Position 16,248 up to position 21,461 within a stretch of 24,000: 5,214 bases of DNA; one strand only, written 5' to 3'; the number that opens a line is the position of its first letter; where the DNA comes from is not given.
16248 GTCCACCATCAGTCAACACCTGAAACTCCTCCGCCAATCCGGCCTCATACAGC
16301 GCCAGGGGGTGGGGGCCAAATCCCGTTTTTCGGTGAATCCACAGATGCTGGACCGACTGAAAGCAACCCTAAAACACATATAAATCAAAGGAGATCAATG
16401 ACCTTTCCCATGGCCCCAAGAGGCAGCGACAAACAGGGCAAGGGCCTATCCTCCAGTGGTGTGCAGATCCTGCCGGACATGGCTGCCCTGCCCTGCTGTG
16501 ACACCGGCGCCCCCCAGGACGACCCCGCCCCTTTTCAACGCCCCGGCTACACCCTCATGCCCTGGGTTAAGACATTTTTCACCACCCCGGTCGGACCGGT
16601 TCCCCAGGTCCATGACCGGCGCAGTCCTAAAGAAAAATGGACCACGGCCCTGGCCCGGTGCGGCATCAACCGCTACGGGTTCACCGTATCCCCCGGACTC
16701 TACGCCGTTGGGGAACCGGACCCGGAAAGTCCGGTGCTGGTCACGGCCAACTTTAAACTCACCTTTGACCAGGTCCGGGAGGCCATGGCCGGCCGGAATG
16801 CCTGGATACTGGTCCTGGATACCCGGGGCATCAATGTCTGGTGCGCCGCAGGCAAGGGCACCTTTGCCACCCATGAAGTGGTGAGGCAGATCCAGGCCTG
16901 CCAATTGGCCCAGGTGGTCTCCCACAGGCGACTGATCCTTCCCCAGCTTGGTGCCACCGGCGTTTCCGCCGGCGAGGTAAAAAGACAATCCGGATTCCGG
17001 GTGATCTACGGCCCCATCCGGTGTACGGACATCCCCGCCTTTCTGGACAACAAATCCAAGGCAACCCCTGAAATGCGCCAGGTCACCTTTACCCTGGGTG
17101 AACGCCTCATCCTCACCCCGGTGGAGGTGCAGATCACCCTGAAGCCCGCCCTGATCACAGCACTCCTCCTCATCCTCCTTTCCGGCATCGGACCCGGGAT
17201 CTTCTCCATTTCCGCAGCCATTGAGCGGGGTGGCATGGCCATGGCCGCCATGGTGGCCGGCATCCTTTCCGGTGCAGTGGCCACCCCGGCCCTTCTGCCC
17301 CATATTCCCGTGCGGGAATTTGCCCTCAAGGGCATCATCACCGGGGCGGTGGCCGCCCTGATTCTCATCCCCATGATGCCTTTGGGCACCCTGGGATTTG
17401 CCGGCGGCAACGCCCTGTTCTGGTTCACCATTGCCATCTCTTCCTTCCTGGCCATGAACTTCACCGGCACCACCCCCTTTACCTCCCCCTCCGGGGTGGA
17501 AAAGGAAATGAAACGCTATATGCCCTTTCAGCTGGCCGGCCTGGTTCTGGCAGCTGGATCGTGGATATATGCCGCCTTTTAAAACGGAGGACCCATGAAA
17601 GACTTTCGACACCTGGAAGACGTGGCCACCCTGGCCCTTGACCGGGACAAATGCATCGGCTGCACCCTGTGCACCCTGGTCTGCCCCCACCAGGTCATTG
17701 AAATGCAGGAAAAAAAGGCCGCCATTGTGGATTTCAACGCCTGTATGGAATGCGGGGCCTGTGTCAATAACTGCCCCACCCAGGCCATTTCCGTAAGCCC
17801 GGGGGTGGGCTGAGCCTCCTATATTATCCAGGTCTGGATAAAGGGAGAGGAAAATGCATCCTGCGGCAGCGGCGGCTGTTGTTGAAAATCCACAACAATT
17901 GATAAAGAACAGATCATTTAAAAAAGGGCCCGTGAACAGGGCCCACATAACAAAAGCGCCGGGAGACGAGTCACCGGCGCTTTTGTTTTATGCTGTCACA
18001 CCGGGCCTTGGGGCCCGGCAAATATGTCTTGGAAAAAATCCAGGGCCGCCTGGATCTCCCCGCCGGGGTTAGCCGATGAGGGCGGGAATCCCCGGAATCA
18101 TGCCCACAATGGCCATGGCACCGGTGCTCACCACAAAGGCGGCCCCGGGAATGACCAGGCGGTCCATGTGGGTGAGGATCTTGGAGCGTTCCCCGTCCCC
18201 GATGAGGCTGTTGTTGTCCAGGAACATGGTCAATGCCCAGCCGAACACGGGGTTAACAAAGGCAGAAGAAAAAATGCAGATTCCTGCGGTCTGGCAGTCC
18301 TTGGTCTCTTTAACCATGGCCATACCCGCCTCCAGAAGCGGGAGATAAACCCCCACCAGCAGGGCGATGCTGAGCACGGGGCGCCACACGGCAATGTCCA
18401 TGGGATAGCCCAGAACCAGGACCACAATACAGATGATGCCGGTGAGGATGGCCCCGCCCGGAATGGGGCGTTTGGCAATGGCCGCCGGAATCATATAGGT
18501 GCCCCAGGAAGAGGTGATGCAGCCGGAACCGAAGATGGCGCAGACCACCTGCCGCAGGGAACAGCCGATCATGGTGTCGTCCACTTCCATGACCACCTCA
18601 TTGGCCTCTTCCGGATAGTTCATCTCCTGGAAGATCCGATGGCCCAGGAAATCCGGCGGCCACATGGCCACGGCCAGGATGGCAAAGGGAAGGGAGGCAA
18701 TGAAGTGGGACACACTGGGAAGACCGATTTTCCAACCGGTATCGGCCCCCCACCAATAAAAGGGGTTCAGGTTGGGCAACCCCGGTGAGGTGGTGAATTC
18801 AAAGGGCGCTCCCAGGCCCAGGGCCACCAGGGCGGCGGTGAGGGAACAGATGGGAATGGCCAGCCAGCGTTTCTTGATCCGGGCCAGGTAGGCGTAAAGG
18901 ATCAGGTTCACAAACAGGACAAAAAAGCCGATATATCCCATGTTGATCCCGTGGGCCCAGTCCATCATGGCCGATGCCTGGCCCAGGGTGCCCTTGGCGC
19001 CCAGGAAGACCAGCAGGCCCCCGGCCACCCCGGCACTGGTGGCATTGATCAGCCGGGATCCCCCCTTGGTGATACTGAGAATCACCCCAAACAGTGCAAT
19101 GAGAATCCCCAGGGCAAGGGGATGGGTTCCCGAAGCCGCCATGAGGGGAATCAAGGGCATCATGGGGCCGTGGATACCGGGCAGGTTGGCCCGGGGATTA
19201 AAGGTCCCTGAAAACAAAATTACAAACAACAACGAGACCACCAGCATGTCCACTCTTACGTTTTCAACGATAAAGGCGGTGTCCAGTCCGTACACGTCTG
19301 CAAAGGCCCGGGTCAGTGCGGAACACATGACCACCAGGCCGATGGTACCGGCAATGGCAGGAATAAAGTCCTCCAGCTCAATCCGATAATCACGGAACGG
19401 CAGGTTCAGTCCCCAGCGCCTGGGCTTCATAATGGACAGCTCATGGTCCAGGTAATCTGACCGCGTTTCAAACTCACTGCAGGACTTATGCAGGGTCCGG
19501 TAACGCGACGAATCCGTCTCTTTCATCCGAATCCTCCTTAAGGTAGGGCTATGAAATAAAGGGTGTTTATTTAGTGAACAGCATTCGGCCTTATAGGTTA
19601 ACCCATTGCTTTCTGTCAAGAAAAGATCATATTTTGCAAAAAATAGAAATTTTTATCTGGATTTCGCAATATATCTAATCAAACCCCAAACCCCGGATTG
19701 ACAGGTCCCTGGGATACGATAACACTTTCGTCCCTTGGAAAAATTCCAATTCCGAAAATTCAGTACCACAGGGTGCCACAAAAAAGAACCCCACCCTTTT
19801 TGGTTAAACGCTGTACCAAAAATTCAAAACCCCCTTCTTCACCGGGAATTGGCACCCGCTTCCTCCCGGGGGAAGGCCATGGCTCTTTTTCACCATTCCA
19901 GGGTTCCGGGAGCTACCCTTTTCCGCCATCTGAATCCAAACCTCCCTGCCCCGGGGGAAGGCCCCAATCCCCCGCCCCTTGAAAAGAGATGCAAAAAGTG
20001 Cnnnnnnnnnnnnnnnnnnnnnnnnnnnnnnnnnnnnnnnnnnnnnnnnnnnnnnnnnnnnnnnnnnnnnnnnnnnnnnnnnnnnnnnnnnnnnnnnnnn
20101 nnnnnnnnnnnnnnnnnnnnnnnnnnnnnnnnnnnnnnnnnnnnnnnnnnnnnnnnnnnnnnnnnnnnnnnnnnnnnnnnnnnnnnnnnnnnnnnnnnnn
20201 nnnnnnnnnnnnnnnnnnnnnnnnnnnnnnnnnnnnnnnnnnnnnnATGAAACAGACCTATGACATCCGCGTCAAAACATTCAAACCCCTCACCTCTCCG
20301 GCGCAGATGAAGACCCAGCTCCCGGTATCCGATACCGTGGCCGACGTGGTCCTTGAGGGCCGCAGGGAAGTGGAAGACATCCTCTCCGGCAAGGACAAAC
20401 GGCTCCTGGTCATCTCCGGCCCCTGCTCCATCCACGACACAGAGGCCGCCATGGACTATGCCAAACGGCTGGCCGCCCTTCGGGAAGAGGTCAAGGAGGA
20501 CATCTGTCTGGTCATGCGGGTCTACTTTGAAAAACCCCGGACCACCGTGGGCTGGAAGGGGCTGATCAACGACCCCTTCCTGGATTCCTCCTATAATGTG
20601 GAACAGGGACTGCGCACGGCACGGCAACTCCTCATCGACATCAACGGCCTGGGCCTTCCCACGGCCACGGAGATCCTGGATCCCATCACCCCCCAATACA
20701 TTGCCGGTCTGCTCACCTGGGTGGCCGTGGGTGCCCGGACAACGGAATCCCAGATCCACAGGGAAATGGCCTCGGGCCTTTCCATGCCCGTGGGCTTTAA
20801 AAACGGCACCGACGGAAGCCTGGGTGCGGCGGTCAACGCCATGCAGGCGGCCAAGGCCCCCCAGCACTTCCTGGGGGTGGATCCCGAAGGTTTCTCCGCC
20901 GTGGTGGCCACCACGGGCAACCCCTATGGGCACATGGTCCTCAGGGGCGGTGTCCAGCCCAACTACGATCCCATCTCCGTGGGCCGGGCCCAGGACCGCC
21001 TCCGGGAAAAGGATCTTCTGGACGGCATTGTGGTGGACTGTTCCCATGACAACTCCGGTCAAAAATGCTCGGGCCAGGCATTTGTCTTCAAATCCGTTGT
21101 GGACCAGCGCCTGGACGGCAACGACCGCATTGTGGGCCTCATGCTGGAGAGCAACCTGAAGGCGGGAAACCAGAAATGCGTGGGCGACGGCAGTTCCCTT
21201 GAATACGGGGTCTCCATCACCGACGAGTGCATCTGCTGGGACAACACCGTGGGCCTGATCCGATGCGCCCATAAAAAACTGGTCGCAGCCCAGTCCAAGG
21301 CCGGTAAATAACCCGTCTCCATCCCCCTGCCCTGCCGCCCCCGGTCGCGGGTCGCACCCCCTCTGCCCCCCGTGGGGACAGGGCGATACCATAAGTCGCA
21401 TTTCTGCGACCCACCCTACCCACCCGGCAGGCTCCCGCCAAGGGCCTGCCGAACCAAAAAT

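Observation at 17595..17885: hgcB has an in-frame TGA at the conserved-Cys position, followed by a SECIS-like GGUC hairpin and a CC tail: a probable selenocysteine HgcB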

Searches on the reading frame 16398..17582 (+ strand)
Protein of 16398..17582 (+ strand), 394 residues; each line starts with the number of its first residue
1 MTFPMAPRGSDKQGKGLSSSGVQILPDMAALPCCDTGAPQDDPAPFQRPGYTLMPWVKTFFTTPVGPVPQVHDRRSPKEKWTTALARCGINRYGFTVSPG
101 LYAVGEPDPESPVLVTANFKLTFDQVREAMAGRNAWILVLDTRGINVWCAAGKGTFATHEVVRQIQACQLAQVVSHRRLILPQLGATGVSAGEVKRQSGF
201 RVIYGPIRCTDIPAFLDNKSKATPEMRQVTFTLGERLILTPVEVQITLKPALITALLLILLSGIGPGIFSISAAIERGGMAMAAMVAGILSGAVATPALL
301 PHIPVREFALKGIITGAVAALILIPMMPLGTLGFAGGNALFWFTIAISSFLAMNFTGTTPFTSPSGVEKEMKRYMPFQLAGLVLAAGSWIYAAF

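Call 8: search_protein_families(library=pfam, proteins=[window:16398-17582:+], max_evalue=0.01)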
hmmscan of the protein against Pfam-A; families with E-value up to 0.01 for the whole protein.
window:16398-17582:+ (394 aa): 1 family
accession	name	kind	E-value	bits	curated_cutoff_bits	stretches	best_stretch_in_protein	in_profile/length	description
PF03599.22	CdhD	-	1e-15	57.8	24.8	1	96-215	267-386/387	CO dehydrogenase/acetyl-CoA synthase delta subunit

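Call 12: search_protein_families(library=ncbifam, proteins=[window:16398-17582:+], max_evalue=0.001)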
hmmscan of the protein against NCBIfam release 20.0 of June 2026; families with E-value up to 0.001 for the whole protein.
window:16398-17582:+ (394 aa): 3 families
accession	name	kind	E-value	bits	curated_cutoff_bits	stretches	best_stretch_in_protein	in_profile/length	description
NF040863.1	HgcA_corrinoid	equivalog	4.5e-128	427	275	1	68-393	1-323/325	mercury methylation corrinoid protein HgcA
NF043039.1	HgcAB_like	equivalog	2.3e-64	218.2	285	1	94-363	13-280/350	HgcAB-like fusion protein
NF003195.0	PRK04165.1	equivalog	5.9e-25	88.1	306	1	95-220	322-447/450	acetyl-CoA decarbonylase/synthase complex subunit gamma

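Call 14: find_encoding_contigs(protein=window:16398-17582:+, flank=10000, max_places=6)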
Protein window:16398-17582:+ (394 aa): no gene with exactly this product is on record in the collection.

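Call 24: list_cluster_members(proteins=[P0003, window:16398-17582:+, P0015])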
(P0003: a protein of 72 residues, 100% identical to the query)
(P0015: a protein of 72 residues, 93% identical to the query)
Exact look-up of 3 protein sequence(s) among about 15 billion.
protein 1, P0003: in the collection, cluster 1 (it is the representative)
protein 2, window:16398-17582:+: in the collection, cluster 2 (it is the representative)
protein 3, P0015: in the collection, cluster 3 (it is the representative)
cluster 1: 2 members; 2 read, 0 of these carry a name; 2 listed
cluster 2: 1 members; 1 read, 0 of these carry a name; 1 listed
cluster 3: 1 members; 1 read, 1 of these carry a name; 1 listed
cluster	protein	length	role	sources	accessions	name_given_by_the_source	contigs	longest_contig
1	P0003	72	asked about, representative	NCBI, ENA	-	-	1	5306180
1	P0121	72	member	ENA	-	-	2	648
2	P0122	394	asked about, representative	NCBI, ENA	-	-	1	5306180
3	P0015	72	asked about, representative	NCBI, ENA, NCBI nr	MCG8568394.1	MAG: 4Fe-4S dicluster domain-containing protein [Desulfobacterales bacterium] | 4Fe-4S dicluster domain-containing protein [Desulfobacterales bacterium]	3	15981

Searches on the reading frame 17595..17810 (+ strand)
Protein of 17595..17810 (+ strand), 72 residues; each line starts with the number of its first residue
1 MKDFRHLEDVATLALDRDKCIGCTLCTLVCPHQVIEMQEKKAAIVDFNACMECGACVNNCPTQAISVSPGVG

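Call 12: search_protein_families(library=ncbifam, proteins=[window:17595-17810:+], max_evalue=0.001)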
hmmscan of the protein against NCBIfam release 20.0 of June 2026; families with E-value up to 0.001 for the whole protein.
seq(72 aa): 102 families (the best 25 are shown)
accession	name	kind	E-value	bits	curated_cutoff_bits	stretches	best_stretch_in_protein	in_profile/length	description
NF040864.1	HgcB_ferredoxin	equivalog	1.8e-29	101.4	99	1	5-72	1-68/93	mercury methylation ferredoxin HgcB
TIGR02179.1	PorD_KorD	subfamily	6.5e-16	58.2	60.05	1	15-67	22-74/78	2-oxoacid:acceptor oxidoreductase, delta subunit, pyruvate/2-ketoisovalerate family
NF043039.1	HgcAB_like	equivalog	1.6e-15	57.6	285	1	10-66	292-350/350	HgcAB-like fusion protein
NF040684.1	PorD_Arch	equivalog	4e-15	55.7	120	1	14-67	28-81/85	pyruvate synthase subunit PorD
NF038196.1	ferrodoxin_EFR1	subfamily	1.6e-14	54.6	75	1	15-67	182-231/242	EFR1 family ferrodoxin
NF007203.0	PRK09624.1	equivalog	6.8e-14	52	171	1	14-67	47-100/105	pyuvate ferredoxin oxidoreductase subunit delta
NF040770.1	hetero_SS_HdrA2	exception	3.6e-13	48.5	1100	1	11-67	570-625/777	CoB-CoM heterodisulfide reductase HdrA2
NF006221.0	PRK08348.1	subfamily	2e-12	46.9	124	1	12-69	38-96/136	NADH-plastoquinone oxidoreductase subunit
NF007202.0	PRK09623.1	equivalog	2.8e-12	46.9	166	1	14-67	47-100/105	3-methyl-2-oxobutanoate dehydrogenase subunit delta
TIGR01971.1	NuoI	subfamily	4.7e-12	45.6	113.05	1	14-68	39-101/121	NADH-quinone oxidoreductase, chain I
NF007204.0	PRK09625.1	equivalog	1.5e-11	44.5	125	1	15-66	56-107/133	pyruvate flavodoxin oxidoreductase subunit delta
NF004541.0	PRK05888.2-2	equivalog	2.2e-11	43.9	217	1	14-66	57-112/168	NADH-quinone oxidoreductase subunit NuoI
NF058577.1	FdxA_fam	equivalog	2.9e-11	43.4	65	1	18-64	7-52/52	4Fe-4S ferredoxin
NF045763.1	PhenlGlyoxDHPadF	equivalog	3.7e-11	43.1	150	1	15-65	28-77/78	NADH-dependent phenylglyoxylate dehydrogenase subunit delta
TIGR01944.1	rnfB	subfamily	5.7e-11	42.3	68.7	1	12-69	107-164/190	RnfABCDGE type electron transport complex subunit B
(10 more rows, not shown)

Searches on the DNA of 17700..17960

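Call 32: search_rna_families(source=window, start=17700, end=17960, threshold=evalue, max_evalue=10)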
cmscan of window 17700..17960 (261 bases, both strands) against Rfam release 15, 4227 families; matches with E-value up to 10: 2.
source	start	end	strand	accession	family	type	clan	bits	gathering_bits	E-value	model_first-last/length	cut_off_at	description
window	17703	17813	+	RF01872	MEG3_2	Gene; lncRNA;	-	15.7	60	0.68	1-105/105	no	Maternally expressed 3 conserved region 2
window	17770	17813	-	RF02011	mir-575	Gene; miRNA;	-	13.6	100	5.1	1-79/79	no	mir-575 microRNA precursor family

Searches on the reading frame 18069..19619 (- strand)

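Call 47: search_protein_families(library=pfam, proteins=[window:18069-19619:-], max_evalue=0.0001)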
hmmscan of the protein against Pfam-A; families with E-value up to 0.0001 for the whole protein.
window:18069-19619:- (516 aa): 1 family
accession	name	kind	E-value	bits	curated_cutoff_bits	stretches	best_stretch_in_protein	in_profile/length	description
PF11840.14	DUF3360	-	2.9e-233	775.6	26.2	1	35-515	5-503/503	Protein of unknown function (DUF3360)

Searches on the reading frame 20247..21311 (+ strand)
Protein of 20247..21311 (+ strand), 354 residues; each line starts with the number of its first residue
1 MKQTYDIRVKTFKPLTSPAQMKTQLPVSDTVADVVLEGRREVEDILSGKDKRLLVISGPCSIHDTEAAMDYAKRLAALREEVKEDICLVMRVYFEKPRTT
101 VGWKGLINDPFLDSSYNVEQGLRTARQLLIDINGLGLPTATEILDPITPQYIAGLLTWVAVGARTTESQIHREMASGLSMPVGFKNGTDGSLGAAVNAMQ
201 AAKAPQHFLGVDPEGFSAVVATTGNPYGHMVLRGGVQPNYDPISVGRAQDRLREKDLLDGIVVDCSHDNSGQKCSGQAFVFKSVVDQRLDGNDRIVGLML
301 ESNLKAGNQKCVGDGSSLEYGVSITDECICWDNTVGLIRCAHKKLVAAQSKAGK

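Call 47: search_protein_families(library=pfam, proteins=[window:20247-21311:+], max_evalue=0.0001)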
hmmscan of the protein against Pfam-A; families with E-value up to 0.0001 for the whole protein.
window:20247-21311:+ (354 aa): 1 family
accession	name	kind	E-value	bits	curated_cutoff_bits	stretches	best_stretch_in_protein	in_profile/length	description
PF00793.26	DAHP_synth_1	-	5e-83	278.6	25.5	1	43-335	8-266/270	DAHP synthetase I family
